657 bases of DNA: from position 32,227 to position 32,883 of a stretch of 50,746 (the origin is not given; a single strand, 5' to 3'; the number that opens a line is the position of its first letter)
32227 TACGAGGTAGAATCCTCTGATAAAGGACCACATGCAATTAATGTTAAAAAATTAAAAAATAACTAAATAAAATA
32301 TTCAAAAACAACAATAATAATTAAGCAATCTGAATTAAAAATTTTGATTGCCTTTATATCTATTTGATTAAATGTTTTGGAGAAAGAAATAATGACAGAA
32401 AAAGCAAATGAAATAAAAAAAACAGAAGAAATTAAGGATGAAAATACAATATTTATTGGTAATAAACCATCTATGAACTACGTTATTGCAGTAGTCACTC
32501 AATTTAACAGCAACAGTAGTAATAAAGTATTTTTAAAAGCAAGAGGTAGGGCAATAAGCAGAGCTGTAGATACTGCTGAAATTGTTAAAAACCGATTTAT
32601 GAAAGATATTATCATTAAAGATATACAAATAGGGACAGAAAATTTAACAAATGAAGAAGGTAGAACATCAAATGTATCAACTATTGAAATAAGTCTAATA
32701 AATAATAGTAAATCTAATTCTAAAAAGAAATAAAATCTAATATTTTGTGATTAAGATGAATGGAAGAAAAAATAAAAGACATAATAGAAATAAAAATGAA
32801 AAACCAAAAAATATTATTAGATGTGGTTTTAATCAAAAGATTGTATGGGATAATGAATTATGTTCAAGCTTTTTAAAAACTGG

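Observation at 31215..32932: Two unannotated 58-aa C-X12-C-X14-C-X2-C paralogs, one in each of two mirror-image cold-shock gene modules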

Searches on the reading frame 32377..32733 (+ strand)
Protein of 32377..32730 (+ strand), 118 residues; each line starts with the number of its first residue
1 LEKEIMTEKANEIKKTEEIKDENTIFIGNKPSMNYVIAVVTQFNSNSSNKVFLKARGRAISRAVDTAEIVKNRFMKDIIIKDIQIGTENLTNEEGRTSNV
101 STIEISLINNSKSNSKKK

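Call 4: search_protein_families(library=pfam, proteins=[window:32377-32730:+], max_evalue=1)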
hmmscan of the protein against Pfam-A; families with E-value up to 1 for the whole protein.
seq(118 aa): 2 families
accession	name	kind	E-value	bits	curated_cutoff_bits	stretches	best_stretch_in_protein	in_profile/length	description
PF01918.27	Alba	-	9.5e-21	73.8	25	1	23-86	1-65/66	Alba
PF12328.13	Rpp20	-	0.018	15.4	24.6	1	42-72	40-70/118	Rpp20 subunit of nuclear RNase MRP and P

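Call 22: find_related_loci(query=window:32389-32733:+, collection=genome_contigs, flank=4000)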
Query window:32389-32733:+ (114 aa) in genome_contigs; peptide patterns used: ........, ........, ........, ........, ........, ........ (x = any residue, [..] = any of these).
430 stretches matched a pattern; 21 encode a relative of the query (tblastn E <= 1e-3); 21 distinct loci.
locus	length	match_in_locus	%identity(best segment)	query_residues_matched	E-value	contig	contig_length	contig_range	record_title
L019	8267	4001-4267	77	14-103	2e-43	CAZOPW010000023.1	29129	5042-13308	MAG TPA_asm: uncultured Thermoplasmatales archaeon isolate SRP332253_co1_247 genome assembly, contig: NODE_2296_length_2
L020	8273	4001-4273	75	13-103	4e-43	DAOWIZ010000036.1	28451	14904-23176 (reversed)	MAG TPA_asm: Thermoplasmata archaeon isolate CSMAG_2056 CSMAG_2056_k141_458719_length_28451_cov_64.1372, whole genome sh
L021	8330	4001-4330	64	1-109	2e-42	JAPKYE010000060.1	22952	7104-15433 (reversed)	MAG: Methanobacteriota archaeon isolate LacPavin_0920_SED4_MAG_39_12 LacPavin_0920_SED4_scaffold_978472, whole genome sh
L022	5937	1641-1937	70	6-103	7e-42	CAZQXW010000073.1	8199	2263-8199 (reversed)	MAG TPA_asm: uncultured Thermoplasmatales archaeon isolate SRP332253_co2_211 genome assembly, contig: NODE_9126_length_8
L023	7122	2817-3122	66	2-102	1e-40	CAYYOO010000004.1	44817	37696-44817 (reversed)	MAG TPA_asm: uncultured Thermoplasmatales archaeon isolate SRP332253_co2_45 genome assembly, contig: NODE_704_length_448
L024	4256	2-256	74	19-103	3e-40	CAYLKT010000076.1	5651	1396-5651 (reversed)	MAG TPA_asm: uncultured Thermoplasmatales archaeon isolate binchicken_co122_15 genome assembly, contig: NODE_14848_lengt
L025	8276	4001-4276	72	13-104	2e-39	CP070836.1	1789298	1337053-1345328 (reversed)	MAG: Thermoplasmatales archaeon isolate bin105 chromosome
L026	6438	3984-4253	66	17-107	1e-34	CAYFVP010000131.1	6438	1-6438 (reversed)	MAG TPA_asm: uncultured Thermoplasmatales archaeon isolate ERP108616_co1_160 genome assembly, contig: k119_1175909, whol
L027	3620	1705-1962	63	17-103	2e-33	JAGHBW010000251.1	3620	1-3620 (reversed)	MAG: Thermoplasmata archaeon isolate AUK266 PB_MBMC_220_c_000000000070, whole genome shotgun sequence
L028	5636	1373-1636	62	15-103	4e-33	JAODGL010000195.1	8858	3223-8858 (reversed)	MAG: Methanosarcinales archaeon isolate Flange_M5_B8-AMOR_1b 1-CGB-Flange_contig_2381, whole genome shotgun sequence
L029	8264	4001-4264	62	15-103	4e-33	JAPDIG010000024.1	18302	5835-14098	MAG: Methanophagales archaeon isolate FWG147 FWG147_ANME1qexz01_contig024_0018302bp, whole genome shotgun sequence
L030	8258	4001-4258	62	17-103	6e-33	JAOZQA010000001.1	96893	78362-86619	MAG: Thermoplasmatota archaeon isolate GMC4.metabat2.49 GMC4_63_length_96893_cov_17.881379, whole genome shotgun sequenc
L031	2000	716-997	61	8-103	4e-33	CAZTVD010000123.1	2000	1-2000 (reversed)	MAG TPA_asm: Candidatus Woesearchaeota archaeon isolate binchicken_co19_16 genome assembly, contig: NODE_111550_length_2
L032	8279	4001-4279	57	10-103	3e-33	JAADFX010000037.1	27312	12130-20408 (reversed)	MAG: Methanobacteriota archaeon isolate M_MaxBin.100 contig-127_17365, whole genome shotgun sequence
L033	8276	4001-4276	60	10-103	9e-33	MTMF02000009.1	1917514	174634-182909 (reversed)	MAG: Candidatus Hydrothermarchaeum profundi isolate JdFR-18 NRA7_48_1_length_1917514_cov_72, whole genome shotgun sequen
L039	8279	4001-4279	55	15-108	8e-23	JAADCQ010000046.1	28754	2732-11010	MAG: Methanopyri archaeon isolate L_MaxBin.003 contig-127_1197, whole genome shotgun sequence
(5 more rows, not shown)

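Call 46: search_protein_families(library=pfam, proteins=[L025:4360-4536:+], max_evalue=1)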
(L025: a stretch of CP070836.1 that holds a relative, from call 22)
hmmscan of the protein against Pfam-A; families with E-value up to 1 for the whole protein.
L025:4360-4536:+ (59 aa): 0 families
